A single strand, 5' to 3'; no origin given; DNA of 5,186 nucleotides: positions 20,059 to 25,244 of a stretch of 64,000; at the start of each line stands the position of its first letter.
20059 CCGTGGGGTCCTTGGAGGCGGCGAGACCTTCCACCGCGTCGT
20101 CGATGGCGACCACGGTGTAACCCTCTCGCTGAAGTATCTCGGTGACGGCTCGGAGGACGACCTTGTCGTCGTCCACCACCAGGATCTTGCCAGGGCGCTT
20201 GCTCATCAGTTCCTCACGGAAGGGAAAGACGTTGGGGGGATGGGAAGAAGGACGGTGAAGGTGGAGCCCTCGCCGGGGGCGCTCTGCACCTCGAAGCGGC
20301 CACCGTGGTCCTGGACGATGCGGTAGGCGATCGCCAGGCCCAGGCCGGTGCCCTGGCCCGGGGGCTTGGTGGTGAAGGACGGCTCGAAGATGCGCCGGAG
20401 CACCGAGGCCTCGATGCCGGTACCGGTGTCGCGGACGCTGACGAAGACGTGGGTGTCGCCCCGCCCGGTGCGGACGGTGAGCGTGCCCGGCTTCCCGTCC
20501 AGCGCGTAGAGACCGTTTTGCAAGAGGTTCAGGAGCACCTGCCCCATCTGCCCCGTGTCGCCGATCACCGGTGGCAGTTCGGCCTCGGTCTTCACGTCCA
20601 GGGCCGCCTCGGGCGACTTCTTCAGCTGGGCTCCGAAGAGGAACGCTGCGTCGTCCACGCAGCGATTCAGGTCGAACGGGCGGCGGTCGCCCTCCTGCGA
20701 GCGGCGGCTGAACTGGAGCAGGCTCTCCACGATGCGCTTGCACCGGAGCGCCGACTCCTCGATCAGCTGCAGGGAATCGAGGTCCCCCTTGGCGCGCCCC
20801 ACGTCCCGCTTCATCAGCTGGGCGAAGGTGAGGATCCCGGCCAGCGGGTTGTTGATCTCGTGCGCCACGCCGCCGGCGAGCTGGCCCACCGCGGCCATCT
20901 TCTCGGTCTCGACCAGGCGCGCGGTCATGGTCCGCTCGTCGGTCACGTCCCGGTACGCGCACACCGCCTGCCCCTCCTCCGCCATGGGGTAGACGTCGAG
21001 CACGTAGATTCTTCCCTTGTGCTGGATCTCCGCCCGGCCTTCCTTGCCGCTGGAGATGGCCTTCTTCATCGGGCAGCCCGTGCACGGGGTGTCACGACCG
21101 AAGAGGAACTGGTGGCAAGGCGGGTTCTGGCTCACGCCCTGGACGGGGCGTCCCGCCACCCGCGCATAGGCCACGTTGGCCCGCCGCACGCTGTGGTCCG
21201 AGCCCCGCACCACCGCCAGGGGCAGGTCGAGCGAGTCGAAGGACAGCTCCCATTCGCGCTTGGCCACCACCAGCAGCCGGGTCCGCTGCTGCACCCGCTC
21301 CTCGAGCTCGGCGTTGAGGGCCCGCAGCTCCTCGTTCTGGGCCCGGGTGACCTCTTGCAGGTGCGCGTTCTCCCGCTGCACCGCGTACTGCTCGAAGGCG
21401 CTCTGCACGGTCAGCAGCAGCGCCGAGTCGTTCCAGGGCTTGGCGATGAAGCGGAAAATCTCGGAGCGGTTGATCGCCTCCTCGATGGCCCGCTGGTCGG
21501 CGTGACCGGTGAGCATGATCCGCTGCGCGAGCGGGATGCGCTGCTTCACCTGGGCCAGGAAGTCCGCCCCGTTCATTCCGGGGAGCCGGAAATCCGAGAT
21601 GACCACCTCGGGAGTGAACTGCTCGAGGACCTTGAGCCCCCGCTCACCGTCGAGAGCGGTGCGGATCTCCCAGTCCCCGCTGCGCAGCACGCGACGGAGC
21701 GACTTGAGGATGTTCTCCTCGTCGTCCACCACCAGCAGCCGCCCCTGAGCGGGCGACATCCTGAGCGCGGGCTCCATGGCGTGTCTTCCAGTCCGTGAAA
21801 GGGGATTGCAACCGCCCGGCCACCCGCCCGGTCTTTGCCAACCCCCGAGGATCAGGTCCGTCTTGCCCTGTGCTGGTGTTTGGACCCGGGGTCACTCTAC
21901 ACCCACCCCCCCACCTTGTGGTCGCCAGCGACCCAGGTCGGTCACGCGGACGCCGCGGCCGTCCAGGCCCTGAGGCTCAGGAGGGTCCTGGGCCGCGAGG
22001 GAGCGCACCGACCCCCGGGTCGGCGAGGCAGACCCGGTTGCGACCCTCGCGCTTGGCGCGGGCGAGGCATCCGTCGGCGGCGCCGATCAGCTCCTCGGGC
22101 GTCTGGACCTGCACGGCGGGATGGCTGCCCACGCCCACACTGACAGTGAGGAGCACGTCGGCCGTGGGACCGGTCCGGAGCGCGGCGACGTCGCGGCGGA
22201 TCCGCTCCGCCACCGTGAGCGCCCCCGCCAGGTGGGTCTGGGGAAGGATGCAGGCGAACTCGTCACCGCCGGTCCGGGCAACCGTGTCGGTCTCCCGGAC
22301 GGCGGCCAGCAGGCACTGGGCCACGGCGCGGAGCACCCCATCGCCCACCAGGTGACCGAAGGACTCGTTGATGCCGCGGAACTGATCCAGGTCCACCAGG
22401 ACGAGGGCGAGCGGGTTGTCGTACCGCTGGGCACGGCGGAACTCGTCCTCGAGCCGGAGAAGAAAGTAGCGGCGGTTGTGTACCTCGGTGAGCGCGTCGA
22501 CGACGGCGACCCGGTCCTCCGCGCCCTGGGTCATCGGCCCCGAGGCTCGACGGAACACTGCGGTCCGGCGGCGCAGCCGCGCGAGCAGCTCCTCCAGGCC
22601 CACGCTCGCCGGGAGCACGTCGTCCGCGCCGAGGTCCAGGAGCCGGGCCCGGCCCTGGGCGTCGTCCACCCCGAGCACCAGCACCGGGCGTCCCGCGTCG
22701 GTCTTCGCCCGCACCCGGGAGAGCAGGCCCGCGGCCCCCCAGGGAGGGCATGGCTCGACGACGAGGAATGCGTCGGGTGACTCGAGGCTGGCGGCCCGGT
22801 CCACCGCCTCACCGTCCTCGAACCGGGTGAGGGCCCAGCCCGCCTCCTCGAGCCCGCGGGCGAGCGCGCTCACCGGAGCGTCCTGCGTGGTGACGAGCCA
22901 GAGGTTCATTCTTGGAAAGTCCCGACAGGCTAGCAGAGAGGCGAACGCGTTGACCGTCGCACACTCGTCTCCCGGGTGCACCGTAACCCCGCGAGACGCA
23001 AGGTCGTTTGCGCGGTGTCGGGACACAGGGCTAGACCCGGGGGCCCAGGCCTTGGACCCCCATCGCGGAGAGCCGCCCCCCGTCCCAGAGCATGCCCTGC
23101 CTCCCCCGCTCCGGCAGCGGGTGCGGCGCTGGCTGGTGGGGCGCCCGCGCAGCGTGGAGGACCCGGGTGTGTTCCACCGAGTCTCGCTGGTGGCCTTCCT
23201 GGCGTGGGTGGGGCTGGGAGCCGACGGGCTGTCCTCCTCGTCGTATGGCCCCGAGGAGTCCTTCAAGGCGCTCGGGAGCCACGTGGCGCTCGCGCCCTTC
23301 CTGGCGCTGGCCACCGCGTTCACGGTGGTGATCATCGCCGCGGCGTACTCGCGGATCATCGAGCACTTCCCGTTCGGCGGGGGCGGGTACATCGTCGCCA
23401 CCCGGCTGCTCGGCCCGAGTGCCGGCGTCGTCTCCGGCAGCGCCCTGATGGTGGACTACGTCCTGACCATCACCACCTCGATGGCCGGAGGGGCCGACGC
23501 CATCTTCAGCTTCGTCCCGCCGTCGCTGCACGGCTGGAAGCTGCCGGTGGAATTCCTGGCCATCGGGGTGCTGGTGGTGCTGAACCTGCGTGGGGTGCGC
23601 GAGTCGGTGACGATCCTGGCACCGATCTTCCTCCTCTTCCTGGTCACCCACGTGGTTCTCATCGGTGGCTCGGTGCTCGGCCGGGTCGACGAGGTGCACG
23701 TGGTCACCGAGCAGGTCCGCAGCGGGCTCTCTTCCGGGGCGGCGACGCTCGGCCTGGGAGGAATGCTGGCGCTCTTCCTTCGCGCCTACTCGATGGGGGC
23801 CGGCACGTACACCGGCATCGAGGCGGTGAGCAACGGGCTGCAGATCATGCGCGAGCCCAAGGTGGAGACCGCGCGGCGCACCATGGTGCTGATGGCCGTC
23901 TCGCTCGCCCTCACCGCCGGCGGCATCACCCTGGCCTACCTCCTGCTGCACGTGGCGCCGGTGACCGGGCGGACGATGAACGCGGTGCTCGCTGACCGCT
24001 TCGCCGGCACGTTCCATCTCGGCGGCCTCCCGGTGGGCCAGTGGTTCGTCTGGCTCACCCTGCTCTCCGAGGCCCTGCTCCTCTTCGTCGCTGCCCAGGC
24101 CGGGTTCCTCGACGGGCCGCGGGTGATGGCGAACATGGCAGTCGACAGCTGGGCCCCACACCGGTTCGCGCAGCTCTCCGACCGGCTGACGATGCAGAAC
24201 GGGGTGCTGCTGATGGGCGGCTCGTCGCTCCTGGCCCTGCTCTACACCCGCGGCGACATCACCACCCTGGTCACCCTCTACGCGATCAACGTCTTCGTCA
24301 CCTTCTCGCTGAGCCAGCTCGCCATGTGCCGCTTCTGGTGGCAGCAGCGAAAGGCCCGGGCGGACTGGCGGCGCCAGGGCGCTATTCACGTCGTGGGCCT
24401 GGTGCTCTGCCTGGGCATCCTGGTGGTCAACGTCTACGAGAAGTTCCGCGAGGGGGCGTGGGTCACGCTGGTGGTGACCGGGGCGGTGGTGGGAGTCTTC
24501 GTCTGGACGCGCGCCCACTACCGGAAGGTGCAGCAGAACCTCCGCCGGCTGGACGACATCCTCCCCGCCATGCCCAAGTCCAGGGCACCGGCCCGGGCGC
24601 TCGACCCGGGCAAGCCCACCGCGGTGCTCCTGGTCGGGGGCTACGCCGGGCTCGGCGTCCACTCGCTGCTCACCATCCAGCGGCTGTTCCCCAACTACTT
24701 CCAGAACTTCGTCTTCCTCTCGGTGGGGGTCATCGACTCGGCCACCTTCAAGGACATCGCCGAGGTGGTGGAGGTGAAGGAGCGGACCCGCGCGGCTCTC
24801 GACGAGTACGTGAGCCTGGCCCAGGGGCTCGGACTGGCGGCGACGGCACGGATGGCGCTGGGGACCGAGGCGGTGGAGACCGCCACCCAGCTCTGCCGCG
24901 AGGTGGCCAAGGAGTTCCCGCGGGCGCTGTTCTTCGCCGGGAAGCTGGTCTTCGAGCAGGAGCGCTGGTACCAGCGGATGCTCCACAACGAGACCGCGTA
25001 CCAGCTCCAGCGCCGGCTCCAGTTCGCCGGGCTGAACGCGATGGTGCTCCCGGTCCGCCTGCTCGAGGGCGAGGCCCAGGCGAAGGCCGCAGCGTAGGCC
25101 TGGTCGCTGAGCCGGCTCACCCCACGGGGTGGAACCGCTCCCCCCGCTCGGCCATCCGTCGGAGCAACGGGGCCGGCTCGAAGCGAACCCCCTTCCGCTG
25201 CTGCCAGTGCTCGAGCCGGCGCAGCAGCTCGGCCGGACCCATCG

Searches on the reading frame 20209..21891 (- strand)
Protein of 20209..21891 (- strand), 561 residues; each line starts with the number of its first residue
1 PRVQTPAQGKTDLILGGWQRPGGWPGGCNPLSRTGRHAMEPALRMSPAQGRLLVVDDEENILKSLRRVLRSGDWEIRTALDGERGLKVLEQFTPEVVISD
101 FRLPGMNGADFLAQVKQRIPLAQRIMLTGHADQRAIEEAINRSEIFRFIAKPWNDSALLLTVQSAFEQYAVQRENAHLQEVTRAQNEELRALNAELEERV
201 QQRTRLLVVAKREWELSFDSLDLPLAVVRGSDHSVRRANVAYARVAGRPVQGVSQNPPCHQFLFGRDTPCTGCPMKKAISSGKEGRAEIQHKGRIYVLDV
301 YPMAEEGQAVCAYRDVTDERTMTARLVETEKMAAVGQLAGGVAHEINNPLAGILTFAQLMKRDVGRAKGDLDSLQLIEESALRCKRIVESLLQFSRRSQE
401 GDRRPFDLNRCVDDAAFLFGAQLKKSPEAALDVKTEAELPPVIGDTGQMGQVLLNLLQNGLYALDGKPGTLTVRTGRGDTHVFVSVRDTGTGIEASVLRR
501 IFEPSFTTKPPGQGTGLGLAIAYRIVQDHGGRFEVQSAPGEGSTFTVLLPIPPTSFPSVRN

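Call 77: search_protein_families(library=pfam, proteins=[window:20209-21891:-], max_evalue=0.00001)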
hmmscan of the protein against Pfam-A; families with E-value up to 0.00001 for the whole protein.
window:20209-21891:- (561 aa): 3 families
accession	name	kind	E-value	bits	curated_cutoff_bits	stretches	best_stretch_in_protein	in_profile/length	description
PF02518.31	HATPase_c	-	4.5e-24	85.5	26.4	1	445-552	2-110/111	Histidine kinase-, DNA gyrase B-, and HSP90-like ATPase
PF00072.30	Response_reg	-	4.2e-21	75.6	30.2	1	53-162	2-110/111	Response regulator receiver domain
PF00512.31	HisKA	-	1e-14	54.8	26.9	1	336-399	3-65/66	His Kinase A (phospho-acceptor) domain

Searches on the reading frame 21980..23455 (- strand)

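Call 77: search_protein_families(library=pfam, proteins=[window:21980-23455:-], max_evalue=0.00001)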
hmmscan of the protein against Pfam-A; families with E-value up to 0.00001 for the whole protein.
window:21980-23455:- (492 aa): 1 family
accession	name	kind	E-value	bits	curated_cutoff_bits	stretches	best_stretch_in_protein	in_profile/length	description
PF00990.26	GGDEF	-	1.3e-43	149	23.8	1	317-474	1-161/161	Diguanylate cyclase, GGDEF domain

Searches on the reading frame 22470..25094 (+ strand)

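Call 77: search_protein_families(library=pfam, proteins=[window:22470-25094:+], max_evalue=0.00001)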
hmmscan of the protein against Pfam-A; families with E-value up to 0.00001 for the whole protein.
window:22470-25094:+ (875 aa): 1 family
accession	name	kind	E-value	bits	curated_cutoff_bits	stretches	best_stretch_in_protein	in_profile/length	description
PF13520.12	AA_permease_2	-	6.2e-20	71.9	27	1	264-673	20-423/427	Amino acid permease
